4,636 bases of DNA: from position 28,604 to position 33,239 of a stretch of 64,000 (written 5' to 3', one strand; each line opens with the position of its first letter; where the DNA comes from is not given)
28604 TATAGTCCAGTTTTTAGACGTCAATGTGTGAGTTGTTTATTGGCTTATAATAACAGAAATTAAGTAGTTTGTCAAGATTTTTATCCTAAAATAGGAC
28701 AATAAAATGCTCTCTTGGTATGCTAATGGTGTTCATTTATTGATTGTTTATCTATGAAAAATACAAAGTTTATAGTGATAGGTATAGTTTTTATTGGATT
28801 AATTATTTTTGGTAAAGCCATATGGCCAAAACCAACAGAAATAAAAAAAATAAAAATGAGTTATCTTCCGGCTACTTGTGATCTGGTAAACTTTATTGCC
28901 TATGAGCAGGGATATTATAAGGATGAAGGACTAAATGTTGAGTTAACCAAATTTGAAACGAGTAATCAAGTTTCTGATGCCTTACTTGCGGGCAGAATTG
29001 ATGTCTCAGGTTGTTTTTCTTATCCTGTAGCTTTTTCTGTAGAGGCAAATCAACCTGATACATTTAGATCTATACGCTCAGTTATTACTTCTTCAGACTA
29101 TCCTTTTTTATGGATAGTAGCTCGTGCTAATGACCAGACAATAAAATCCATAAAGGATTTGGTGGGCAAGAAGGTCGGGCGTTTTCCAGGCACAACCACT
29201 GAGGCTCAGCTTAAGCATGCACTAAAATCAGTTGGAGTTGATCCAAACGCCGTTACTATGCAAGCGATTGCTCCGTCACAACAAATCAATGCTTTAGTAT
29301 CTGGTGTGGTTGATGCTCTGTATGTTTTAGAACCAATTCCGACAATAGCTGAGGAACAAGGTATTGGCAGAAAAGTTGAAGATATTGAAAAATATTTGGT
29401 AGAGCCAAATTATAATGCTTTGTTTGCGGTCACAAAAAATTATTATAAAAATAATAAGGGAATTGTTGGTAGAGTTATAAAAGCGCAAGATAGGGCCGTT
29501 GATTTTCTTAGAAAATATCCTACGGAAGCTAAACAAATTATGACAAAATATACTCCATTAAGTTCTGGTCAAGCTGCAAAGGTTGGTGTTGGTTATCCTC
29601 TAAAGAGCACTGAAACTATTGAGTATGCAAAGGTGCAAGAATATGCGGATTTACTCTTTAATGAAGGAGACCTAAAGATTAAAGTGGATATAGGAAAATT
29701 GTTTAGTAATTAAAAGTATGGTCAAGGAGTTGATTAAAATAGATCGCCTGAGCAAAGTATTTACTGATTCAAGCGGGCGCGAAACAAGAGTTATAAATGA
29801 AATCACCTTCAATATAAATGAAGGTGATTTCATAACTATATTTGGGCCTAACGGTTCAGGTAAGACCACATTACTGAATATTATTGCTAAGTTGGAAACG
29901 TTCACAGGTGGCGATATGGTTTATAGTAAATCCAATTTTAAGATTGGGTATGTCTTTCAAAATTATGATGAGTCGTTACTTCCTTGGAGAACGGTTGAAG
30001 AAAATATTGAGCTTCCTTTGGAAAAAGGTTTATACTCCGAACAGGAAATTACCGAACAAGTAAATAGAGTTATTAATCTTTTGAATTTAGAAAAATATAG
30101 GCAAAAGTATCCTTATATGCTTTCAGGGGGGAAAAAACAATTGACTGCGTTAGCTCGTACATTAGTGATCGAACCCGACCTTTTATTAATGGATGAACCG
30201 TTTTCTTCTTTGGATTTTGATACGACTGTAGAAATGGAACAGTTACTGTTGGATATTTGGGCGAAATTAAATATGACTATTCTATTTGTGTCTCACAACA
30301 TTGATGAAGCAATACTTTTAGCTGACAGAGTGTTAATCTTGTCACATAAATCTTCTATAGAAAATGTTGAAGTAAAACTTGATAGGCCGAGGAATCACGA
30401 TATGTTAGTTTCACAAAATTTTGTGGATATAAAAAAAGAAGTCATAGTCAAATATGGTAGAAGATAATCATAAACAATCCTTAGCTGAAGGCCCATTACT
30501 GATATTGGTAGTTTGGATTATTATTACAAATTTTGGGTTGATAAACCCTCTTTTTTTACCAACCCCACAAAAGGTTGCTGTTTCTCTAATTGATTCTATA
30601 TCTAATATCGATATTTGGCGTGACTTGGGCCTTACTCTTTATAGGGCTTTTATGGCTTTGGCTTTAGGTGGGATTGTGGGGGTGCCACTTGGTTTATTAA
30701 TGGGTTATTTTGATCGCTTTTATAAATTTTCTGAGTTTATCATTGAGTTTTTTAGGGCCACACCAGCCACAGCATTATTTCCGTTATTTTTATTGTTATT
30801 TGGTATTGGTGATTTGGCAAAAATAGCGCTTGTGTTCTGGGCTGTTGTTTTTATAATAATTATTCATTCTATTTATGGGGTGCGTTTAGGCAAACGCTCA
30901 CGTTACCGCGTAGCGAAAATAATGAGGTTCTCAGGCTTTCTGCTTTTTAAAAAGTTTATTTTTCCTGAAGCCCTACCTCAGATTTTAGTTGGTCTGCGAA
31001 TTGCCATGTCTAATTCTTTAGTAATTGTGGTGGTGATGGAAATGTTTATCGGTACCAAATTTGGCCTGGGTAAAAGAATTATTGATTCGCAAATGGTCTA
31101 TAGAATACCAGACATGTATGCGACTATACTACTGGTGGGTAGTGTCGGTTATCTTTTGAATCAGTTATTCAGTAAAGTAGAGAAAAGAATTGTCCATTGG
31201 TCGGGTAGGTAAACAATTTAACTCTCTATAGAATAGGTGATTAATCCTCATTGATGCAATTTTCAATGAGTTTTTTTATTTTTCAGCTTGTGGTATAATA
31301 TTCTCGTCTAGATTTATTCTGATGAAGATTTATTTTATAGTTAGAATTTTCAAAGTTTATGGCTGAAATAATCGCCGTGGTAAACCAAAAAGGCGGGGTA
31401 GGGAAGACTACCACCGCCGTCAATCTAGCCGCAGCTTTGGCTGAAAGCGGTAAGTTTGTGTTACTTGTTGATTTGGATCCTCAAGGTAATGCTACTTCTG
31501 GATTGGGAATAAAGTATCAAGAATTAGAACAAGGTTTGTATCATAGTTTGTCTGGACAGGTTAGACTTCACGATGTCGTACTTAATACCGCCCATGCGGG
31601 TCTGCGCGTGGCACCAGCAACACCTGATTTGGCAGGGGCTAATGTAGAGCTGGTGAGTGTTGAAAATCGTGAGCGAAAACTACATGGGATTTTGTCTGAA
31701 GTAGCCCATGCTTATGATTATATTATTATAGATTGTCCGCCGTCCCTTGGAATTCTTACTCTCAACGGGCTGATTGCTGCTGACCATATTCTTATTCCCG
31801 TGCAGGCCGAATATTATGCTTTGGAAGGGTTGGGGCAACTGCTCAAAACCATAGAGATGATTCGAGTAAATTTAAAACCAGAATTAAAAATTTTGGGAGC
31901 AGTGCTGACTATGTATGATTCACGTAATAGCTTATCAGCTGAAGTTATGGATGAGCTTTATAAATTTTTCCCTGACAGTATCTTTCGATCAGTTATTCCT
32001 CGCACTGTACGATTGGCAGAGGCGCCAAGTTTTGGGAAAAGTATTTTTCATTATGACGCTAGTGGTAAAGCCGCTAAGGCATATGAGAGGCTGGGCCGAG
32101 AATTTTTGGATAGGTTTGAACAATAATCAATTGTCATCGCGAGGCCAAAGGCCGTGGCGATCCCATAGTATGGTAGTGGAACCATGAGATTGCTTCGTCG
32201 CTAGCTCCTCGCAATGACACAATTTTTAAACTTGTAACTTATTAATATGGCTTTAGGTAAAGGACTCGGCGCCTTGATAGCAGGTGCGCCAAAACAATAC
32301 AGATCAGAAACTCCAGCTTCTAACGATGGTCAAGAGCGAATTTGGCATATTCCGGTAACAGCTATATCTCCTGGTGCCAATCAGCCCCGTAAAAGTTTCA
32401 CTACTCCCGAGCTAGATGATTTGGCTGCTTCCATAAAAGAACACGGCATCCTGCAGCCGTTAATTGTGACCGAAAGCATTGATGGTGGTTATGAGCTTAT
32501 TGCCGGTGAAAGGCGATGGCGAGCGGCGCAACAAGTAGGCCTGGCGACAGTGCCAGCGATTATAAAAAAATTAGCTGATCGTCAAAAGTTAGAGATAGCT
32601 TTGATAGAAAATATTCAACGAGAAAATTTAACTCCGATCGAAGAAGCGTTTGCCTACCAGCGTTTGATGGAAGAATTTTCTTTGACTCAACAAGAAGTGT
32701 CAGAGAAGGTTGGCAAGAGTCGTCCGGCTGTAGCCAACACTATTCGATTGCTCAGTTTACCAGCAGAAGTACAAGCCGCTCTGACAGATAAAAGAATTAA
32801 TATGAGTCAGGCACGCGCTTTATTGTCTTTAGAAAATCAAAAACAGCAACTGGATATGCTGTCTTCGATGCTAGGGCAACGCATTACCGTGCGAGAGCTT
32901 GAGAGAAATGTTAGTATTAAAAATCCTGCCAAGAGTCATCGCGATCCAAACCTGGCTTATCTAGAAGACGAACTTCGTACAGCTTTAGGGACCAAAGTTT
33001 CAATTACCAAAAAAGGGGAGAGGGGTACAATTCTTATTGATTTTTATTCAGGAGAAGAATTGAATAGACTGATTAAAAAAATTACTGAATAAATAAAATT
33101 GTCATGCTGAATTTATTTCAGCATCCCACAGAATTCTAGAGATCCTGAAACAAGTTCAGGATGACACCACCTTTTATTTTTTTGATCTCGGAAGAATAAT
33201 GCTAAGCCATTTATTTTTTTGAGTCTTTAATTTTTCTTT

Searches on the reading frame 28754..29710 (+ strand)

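Call 123: search_protein_families(library=pfam, proteins=[window:28754-29710:+], max_evalue=0.00001)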
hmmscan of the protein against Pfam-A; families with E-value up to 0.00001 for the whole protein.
window:28754-29710:+ (319 aa): 3 families
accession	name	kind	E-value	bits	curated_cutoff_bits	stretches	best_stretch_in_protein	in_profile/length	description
PF09084.16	NMT1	-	4.2e-31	109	20.5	1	47-259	8-216/216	NMT1/THI5 like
PF13379.11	NMT1_2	-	2.8e-23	83.4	24.7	1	28-263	3-247/252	NMT1-like family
PF04069.17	OpuAC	-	6.1e-06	26.5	21.2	0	32-235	2-217/257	Substrate binding domain of ABC-type glycine betaine transport system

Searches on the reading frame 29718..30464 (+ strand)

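Call 123: search_protein_families(library=pfam, proteins=[window:29718-30464:+], max_evalue=0.00001)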
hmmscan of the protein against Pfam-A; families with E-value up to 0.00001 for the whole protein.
window:29718-30464:+ (249 aa): 3 families
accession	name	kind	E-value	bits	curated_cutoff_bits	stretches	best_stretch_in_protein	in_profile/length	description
PF00005.33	ABC_tran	-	6.6e-28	98.4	25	1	27-162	2-136/137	ABC transporter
PF02463.25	SMC_N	-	6.2e-07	29.5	40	1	36-178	24-184/220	RecF/RecN/SMC N terminal domain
PF13304.12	AAA_21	-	1.1e-06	29.4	27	0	40-78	3-37/304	AAA domain, putative AbiEii toxin, Type IV TA system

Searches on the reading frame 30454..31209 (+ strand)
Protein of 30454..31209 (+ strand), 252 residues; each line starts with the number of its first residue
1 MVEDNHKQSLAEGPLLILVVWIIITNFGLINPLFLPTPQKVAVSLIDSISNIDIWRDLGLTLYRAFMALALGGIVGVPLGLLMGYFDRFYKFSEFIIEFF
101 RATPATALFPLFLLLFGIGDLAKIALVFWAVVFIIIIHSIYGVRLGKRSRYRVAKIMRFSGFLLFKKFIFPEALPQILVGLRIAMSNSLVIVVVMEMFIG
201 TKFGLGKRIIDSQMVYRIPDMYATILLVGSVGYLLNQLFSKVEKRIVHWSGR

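Call 123: search_protein_families(library=pfam, proteins=[window:30454-31209:+], max_evalue=0.00001)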
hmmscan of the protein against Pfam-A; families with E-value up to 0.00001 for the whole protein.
window:30454-31209:+ (252 aa): 1 family
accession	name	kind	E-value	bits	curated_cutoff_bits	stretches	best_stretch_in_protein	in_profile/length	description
PF00528.27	BPD_transp_1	-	3.6e-19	69.7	26.4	1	76-246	1-182/184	Binding-protein-dependent transport system inner membrane component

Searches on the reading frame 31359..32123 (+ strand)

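Call 124: search_protein_families(library=pfam, proteins=[window:31359-32123:+], max_evalue=0.00001)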
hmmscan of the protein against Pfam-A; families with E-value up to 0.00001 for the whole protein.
window:31359-32123:+ (255 aa): 7 families
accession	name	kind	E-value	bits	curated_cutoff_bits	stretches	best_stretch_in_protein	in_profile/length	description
PF13614.12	AAA_31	-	1.6e-64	217.6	27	1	3-178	2-177/177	AAA domain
PF01656.29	CbiA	-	1.6e-31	109.3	25.4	1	5-229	1-125/125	CobQ/CobB/MinD/ParA nucleotide binding domain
PF10609.15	ParA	-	1e-12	48.5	27.1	1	3-182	4-171/246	NUBPL iron-transfer P-loop NTPase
PF09140.17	MipZ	-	1.1e-12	48.2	20.7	1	4-42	2-40/262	ATPase MipZ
PF00142.24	Fer4_NifH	-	1.6e-09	38.1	25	1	8-247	5-242/271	4Fe-4S iron sulfur cluster binding proteins, NifH/frxC family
PF06564.18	CBP_BcsQ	-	1.9e-09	37.8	21.3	1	4-171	3-169/234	Cellulose biosynthesis protein BcsQ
PF02374.21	ArsA_ATPase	-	3.5e-08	33.5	24.3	1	7-45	5-43/305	Anion-transporting ATPase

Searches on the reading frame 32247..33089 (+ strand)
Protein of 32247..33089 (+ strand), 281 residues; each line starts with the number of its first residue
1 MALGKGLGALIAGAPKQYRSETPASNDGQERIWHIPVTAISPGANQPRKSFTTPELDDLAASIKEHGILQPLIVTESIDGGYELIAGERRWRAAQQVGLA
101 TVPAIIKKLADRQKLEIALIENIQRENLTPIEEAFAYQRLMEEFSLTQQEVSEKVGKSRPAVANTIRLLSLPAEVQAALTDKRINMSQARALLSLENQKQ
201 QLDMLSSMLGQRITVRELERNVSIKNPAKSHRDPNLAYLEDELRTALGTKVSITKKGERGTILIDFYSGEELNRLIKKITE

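Call 124: search_protein_families(library=pfam, proteins=[window:32247-33089:+], max_evalue=0.00001)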
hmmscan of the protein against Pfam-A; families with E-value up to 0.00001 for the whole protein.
window:32247-33089:+ (281 aa): 3 families
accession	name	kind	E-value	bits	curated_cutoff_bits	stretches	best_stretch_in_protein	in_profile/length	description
PF02195.25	ParB_N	-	4.1e-35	120.1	26.3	1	31-124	2-95/95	ParB N-terminal domain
PF17762.8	HTH_ParB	-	1.2e-34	119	22.6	1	126-223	1-98/102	ParB HTH domain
PF23552.2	ParB_C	-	1.5e-09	37.5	23.8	1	232-279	1-49/50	ParB dimerisation domain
